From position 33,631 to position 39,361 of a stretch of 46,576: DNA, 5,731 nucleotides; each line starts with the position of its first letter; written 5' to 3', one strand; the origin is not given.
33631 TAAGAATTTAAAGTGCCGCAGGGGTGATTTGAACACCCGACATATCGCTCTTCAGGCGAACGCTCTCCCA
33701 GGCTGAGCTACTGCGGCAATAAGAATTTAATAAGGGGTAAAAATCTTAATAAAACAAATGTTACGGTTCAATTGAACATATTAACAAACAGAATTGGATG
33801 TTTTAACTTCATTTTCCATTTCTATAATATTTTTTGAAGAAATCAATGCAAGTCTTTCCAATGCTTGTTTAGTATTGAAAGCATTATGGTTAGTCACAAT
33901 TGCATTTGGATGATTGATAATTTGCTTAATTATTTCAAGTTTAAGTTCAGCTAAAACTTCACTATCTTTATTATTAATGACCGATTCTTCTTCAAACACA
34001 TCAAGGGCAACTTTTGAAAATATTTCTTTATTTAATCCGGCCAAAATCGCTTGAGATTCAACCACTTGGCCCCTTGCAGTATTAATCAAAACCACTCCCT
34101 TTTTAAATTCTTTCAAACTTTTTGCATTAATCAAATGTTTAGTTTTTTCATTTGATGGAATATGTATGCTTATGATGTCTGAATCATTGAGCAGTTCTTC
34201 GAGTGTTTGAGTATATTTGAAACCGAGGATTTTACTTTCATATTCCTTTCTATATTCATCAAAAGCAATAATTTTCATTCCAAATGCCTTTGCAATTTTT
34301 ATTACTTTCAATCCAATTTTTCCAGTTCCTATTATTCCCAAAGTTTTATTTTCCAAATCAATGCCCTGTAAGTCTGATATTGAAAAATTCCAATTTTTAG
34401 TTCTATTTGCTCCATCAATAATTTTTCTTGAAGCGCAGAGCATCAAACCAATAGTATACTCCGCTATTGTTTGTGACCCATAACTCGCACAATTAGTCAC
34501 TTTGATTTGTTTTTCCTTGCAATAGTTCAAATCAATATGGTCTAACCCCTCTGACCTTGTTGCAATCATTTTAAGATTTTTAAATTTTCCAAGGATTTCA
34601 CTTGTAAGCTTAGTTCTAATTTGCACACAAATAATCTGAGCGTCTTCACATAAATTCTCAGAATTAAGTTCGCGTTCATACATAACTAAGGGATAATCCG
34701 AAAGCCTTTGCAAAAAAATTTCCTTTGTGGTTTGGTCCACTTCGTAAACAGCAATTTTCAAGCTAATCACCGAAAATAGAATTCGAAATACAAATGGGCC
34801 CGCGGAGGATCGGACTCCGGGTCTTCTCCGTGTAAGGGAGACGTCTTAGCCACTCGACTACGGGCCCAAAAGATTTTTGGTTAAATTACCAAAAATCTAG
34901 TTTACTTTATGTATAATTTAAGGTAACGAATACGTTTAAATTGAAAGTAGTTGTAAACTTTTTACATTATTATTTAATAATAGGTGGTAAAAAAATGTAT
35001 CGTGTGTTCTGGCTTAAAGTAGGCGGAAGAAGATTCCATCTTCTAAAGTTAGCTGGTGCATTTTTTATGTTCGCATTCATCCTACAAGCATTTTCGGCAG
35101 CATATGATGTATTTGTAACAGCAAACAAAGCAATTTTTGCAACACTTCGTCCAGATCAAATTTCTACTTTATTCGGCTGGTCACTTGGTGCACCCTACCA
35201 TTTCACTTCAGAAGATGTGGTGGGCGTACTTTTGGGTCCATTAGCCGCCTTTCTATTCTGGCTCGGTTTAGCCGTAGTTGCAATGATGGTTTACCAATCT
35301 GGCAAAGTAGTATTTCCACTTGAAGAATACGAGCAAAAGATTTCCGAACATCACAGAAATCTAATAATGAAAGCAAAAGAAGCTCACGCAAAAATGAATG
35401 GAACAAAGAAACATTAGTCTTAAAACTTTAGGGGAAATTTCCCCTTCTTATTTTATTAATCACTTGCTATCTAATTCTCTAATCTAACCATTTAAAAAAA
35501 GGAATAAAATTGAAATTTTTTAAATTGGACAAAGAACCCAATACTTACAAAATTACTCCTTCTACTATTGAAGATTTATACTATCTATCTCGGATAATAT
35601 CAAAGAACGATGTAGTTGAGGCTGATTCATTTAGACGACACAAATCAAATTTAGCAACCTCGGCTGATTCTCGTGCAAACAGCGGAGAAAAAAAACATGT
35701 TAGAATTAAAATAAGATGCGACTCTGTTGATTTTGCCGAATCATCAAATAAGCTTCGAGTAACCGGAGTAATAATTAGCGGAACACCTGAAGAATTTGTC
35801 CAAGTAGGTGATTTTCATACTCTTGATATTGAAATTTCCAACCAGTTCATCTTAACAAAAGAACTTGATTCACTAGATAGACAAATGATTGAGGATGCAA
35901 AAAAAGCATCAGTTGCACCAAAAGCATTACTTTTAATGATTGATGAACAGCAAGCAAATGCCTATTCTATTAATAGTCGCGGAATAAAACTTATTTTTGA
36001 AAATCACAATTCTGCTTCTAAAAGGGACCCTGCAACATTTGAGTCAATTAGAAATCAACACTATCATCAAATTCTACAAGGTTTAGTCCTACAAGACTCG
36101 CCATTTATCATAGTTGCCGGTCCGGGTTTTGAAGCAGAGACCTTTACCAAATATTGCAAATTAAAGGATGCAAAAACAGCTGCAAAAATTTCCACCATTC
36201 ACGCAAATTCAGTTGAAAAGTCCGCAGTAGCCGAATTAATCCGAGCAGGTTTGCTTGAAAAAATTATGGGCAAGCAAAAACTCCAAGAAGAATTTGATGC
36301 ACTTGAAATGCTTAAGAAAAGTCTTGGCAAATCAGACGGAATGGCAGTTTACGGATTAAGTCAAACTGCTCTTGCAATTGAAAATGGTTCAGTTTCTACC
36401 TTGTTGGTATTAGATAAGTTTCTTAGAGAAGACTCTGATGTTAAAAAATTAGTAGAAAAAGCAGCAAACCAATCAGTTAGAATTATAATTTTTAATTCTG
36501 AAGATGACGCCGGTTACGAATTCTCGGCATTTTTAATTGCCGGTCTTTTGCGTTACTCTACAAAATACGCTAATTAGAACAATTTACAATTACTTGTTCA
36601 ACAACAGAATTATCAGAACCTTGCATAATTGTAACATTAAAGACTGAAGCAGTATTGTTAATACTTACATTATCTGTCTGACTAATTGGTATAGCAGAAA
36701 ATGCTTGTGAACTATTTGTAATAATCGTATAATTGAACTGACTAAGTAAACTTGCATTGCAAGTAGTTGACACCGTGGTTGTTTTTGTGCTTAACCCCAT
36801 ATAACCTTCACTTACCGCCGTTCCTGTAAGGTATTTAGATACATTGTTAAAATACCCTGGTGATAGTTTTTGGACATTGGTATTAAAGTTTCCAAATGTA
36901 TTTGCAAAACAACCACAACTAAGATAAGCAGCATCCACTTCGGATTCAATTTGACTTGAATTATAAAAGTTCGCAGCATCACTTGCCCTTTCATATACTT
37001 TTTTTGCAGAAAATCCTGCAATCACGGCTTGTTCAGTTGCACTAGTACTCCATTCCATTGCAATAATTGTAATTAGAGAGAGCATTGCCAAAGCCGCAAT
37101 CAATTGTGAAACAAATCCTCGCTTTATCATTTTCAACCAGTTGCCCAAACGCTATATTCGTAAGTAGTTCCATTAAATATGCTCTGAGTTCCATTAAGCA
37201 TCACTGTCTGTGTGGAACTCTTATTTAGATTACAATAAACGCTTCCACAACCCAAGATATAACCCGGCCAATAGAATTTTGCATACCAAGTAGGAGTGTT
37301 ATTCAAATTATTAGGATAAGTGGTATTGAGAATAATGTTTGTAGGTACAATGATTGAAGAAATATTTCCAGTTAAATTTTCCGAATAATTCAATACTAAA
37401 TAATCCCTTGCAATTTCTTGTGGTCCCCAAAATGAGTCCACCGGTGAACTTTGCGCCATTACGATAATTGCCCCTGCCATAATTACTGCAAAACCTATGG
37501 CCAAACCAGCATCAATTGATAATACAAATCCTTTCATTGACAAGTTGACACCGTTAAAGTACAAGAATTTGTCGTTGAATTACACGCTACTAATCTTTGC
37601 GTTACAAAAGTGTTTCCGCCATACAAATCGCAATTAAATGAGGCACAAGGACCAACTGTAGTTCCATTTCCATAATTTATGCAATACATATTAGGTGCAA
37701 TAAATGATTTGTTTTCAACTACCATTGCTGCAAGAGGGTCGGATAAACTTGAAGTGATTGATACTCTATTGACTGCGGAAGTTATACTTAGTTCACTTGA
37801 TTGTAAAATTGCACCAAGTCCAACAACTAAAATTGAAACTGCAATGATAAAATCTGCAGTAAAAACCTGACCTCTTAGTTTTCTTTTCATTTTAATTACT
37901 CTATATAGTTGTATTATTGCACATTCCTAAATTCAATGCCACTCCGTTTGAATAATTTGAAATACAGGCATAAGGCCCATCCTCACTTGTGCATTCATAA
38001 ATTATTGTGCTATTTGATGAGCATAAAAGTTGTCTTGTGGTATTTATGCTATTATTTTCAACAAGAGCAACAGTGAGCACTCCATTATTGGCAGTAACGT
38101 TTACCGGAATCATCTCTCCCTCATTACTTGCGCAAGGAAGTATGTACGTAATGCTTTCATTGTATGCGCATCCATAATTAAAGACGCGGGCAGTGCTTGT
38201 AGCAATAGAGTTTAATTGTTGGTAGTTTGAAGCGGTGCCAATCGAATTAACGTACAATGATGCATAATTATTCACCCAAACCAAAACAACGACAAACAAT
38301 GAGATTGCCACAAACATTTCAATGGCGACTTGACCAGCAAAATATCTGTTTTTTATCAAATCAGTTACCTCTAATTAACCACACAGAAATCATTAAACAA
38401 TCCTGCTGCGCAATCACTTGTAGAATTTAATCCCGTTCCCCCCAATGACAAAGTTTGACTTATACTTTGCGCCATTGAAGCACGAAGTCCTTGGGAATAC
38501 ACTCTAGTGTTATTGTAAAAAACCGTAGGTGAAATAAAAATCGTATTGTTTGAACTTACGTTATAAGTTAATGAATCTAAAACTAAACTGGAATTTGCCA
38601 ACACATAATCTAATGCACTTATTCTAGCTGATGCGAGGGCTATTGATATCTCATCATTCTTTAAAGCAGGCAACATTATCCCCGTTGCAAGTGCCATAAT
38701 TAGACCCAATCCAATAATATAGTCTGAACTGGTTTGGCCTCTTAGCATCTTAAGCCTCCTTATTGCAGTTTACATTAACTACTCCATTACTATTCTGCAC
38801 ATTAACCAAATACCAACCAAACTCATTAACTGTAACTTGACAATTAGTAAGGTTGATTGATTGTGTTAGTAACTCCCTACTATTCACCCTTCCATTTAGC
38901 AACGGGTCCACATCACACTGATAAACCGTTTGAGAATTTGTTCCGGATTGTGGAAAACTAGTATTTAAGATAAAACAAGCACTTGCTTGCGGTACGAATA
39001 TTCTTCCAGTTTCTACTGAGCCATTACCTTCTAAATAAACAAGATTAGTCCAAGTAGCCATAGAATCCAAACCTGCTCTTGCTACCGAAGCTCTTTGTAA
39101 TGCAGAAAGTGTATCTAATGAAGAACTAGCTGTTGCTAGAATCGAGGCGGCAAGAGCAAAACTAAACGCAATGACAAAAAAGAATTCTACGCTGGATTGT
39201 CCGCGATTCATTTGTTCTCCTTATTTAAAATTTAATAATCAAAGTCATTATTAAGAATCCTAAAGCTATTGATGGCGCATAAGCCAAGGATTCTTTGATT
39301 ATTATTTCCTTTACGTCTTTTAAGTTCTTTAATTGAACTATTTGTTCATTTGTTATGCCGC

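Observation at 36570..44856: Complete Epd/Tad-like type IV filament locus: ATPase, split platform, 4 short pilins, A24 peptidase, 6 pilin-like proteins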

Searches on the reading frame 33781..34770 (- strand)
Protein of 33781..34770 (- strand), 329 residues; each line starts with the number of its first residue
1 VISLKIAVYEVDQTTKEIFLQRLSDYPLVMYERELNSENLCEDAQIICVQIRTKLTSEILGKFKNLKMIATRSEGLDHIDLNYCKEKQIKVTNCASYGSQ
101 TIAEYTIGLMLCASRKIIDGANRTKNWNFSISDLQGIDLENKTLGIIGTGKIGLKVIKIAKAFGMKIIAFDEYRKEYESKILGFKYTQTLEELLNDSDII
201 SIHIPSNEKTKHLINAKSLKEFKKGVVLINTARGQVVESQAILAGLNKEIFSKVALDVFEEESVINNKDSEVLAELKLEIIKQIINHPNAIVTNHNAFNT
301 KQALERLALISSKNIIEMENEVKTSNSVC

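Call 25: search_protein_families(library=pfam, proteins=[window:33781-34770:-], max_evalue=0.001)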
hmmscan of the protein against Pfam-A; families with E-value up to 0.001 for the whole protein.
window:33781-34770:- (329 aa): 4 families
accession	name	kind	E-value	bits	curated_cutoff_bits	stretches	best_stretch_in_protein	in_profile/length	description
PF02826.25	2-Hacid_dh_C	-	8.6e-51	172.3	25.1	1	107-297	1-178/178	D-isomer specific 2-hydroxyacid dehydrogenase, NAD binding domain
PF00389.36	2-Hacid_dh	-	1e-25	90.4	24.6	1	7-326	2-131/134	D-isomer specific 2-hydroxyacid dehydrogenase, catalytic domain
PF03446.21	NAD_binding_2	-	2.7e-06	27.9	21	1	144-248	2-109/161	NAD binding domain of 6-phosphogluconate dehydrogenase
PF01262.27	AlaDh_PNT_C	-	4.3e-06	26.7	23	1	143-232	30-129/214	Alanine dehydrogenase/PNT, C-terminal domain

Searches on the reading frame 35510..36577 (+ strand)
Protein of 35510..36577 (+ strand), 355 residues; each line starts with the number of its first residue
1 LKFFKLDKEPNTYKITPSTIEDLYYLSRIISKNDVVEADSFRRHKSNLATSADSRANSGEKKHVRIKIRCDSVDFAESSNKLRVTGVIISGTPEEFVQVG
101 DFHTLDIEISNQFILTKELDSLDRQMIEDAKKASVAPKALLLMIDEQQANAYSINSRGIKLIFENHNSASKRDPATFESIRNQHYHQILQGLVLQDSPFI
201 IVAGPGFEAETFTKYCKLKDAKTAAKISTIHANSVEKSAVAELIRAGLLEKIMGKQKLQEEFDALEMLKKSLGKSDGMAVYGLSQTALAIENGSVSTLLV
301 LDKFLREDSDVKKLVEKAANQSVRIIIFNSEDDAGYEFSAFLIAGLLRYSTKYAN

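Call 25: search_protein_families(library=pfam, proteins=[window:35510-36577:+], max_evalue=0.001)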
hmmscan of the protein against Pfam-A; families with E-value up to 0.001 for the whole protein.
window:35510-36577:+ (355 aa): 3 families
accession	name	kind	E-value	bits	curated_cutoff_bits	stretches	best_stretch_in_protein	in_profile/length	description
PF03463.20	eRF1_1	-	2.9e-20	72.9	23.8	1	6-130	6-122/123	eRF1 domain 1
PF03465.20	eRF1_3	-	6.8e-13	49.5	25.8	1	260-350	3-105/106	eRF1 domain 3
PF03464.20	eRF1_2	-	0.00021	22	27.1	1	199-246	79-126/133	eRF1 domain 2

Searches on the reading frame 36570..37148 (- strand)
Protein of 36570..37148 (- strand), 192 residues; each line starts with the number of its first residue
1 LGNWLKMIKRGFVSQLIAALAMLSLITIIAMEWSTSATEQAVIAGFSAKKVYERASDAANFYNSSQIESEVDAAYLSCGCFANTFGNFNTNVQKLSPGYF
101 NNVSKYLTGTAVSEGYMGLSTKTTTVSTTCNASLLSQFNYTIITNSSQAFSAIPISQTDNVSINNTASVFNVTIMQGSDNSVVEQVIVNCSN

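Call 4: search_protein_families(library=pfam, proteins=[window:36570-37148:-], max_evalue=1)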
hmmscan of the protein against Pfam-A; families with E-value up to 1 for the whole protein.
window:36570-37148:- (192 aa): 0 families

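Call 8: search_protein_families(library=ncbifam, proteins=[window:36570-37148:-], max_evalue=0.1)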
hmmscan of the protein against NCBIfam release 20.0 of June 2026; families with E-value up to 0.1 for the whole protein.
window:36570-37148:- (192 aa): 0 families

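Call 69: predict_structure(protein=window:36570-37148:-)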
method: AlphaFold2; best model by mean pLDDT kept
length: 192 residues; sequences in the alignment: 1
mean_pLDDT: 43.4   pTM: 0.27
mean pLDDT of the five models: 43.4, 38.1, 35.3, 34.7, 33.2
residues with pLDDT >= 90: 0; 70-90: 0; 50-70: 50; < 50: 142
segments of 3 or more residues with pLDDT < 50: 28-47, 49-51, 58-125, 132-134, 145-173, 175-181
pLDDT, mean of each block of 10 residues (from residue 1): 57 57 48 42 46 49 43 41 33 32 29 28 47 51 46 35 42 45 52 51
secondary structure, 60 per line:
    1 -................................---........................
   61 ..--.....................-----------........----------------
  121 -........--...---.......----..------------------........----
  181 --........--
elements in order: H2-33 H37-62 H65-85 H97-104 E122-129 E138-144 E169-176 E183-190

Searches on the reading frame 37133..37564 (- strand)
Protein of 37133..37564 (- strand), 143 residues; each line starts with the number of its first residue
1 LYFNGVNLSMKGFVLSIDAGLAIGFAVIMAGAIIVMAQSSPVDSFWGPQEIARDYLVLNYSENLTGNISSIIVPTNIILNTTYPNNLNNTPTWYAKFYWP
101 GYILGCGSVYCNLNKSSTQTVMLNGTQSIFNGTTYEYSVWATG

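Call 4: search_protein_families(library=pfam, proteins=[window:37133-37564:-], max_evalue=1)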
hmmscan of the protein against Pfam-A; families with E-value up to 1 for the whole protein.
window:37133-37564:- (143 aa): 0 families

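Call 8: search_protein_families(library=ncbifam, proteins=[window:37133-37564:-], max_evalue=0.1)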
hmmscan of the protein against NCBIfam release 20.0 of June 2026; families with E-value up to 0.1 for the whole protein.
window:37133-37564:- (143 aa): 1 family
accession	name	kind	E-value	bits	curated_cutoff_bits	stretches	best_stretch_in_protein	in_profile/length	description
NF004888.0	PRK06251.1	equivalog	0.0047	17.1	101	1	15-45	36-66/102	V-type ATP synthase subunit K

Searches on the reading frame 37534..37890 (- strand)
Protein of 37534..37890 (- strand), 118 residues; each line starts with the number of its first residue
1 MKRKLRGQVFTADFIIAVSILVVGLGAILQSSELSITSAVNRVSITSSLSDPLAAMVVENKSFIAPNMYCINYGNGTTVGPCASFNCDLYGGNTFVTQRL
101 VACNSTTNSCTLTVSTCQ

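Call 4: search_protein_families(library=pfam, proteins=[window:37534-37890:-], max_evalue=1)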
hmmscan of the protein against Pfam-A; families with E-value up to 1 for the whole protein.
window:37534-37890:- (118 aa): 1 family
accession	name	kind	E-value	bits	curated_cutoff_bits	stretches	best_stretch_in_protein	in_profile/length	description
PF23958.1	DUF7287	-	0.012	16.6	27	1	6-62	3-58/157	Family of unknown function (DUF7287)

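Call 8: search_protein_families(library=ncbifam, proteins=[window:37534-37890:-], max_evalue=0.1)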
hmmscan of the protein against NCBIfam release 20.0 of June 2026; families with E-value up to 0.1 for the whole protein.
window:37534-37890:- (118 aa): 0 families

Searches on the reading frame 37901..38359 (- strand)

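Call 4: search_protein_families(library=pfam, proteins=[window:37901-38359:-], max_evalue=1)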
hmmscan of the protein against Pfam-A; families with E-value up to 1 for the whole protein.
window:37901-38359:- (152 aa): 0 families

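Call 8: search_protein_families(library=ncbifam, proteins=[window:37901-38359:-], max_evalue=0.1)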
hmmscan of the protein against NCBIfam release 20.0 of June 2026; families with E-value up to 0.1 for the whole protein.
window:37901-38359:- (152 aa): 1 family
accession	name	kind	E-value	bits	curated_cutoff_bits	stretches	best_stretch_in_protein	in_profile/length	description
NF007660.0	PRK10332.1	equivalog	0.076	13.5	86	0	12-62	13-63/107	prepilin-type N-terminal cleavage/methylation domain-containing protein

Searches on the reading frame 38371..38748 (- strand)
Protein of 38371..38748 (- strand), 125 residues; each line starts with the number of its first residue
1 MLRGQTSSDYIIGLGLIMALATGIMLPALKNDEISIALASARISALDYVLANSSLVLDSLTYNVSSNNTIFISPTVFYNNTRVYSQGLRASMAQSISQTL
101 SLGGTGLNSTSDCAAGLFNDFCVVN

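Call 4: search_protein_families(library=pfam, proteins=[window:38371-38748:-], max_evalue=1)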
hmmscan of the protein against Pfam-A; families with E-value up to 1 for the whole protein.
window:38371-38748:- (125 aa): 1 family
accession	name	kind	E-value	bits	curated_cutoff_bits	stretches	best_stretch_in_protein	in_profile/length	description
PF01231.23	IDO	-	0.24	10.6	26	1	42-104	185-246/412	Indoleamine 2,3-dioxygenase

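Call 8: search_protein_families(library=ncbifam, proteins=[window:38371-38748:-], max_evalue=0.1)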
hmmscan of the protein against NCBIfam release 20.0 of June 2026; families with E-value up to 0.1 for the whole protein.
window:38371-38748:- (125 aa): 0 families

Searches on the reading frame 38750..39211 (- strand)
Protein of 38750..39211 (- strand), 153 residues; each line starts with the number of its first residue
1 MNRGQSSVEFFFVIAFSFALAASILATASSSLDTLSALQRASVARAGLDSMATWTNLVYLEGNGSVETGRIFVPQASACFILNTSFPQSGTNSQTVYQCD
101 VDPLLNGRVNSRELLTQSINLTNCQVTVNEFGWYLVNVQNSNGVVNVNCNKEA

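Call 4: search_protein_families(library=pfam, proteins=[window:38750-39211:-], max_evalue=1)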
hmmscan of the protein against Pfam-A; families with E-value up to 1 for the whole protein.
window:38750-39211:- (153 aa): 0 families

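Call 8: search_protein_families(library=ncbifam, proteins=[window:38750-39211:-], max_evalue=0.1)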
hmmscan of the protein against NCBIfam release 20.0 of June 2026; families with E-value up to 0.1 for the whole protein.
window:38750-39211:- (153 aa): 0 families

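Call 36: find_homologous_proteins(query=window:38750-39211:-, max_evalue=0.001)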
Query window:38750-39211:- (153 aa): 4 proteins with E <= 0.001 among 46 candidates.
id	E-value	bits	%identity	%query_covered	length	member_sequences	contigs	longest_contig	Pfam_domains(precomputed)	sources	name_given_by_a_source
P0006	1.4e-92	325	100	100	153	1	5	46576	-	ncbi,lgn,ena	-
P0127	1.2e-83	296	88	100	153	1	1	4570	-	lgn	-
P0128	3.8e-69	249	77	99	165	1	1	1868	-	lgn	-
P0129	2.1e-51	192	61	80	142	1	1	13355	-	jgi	jgi:hypothetical protein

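Call 42: find_homologous_proteins(query=A1, max_evalue=0.001)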
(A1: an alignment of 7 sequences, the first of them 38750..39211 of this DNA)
Query A1 (7 sequences) (153 aa, profile of the alignment): 25 proteins with E <= 0.001 among 8000 candidates.
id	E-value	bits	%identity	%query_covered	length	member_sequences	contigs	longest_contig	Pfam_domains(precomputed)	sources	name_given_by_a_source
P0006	2.1e-67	244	100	100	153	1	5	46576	-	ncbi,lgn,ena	-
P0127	2.5e-66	240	88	100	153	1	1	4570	-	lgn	-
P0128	2.6e-64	234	77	99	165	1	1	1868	-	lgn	-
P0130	7.1e-58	213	33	98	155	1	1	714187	-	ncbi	ncbi:MAG: hypothetical protein QXR53_00165 [Candidatus Norongarragalinales archaeon]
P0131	3.1e-56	208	33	97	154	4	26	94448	-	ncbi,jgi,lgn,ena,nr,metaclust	ncbi:hypothetical protein J4220_00835 [Candidatus Micrarchaeota archaeon]|nr:hypothetical protein [C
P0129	8.3e-56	206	61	80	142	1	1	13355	-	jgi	jgi:hypothetical protein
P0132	1.1e-54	202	32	97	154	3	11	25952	-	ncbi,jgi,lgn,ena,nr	ncbi:MAG TPA: hypothetical protein VI875_00975 [Candidatus Norongarragalinales archaeon]|nr:hypothet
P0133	1.2e-51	193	36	98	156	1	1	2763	-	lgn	-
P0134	1.7e-51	192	37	97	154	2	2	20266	-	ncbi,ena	-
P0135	7.6e-51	190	34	97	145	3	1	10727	-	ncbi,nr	ncbi:hypothetical protein H0O03_01895 [Candidatus Micrarchaeota archaeon]|nr:hypothetical protein [C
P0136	9.3e-51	190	34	98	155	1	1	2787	-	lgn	-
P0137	1.1e-43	167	34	97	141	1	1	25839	-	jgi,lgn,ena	-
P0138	1.5e-43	166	33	97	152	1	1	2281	-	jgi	jgi:hypothetical protein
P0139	1.4e-40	157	27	97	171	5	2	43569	-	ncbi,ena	-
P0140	4.7e-40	155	31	97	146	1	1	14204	-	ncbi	ncbi:MAG: hypothetical protein AB1626_01440 [Candidatus Micrarchaeota archaeon]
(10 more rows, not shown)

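Call 63: find_encoding_contigs(protein=P0129, flank=10000, max_places=3)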
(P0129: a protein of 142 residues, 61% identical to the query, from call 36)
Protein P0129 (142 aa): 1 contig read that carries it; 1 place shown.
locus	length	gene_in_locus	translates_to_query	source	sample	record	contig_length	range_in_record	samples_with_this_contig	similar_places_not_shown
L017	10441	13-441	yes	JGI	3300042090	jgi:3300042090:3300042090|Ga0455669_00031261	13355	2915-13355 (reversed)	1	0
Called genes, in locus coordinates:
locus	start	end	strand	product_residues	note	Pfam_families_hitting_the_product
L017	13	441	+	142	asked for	-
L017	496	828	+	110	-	-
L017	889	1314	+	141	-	-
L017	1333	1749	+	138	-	-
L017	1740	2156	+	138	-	-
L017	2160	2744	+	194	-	-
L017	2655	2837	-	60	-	-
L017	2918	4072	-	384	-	PF26356:Pelota_N, PF03464:eRF1_2 (faint), PF03465:eRF1_3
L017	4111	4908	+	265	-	PF00106:adh_short, PF08659:KR, PF13460:NAD_binding_10, PF13561:adh_short_C2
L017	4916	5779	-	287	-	-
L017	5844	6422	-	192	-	-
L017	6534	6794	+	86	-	-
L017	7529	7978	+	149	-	PF06574:FAD_syn (faint), PF01467:CTP_transf_like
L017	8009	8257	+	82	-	-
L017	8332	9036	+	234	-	-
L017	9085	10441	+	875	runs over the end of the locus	PF02463:SMC_N, PF13175:AAA_15 (weak), PF13476:AAA_23, PF02463:SMC_N (weak)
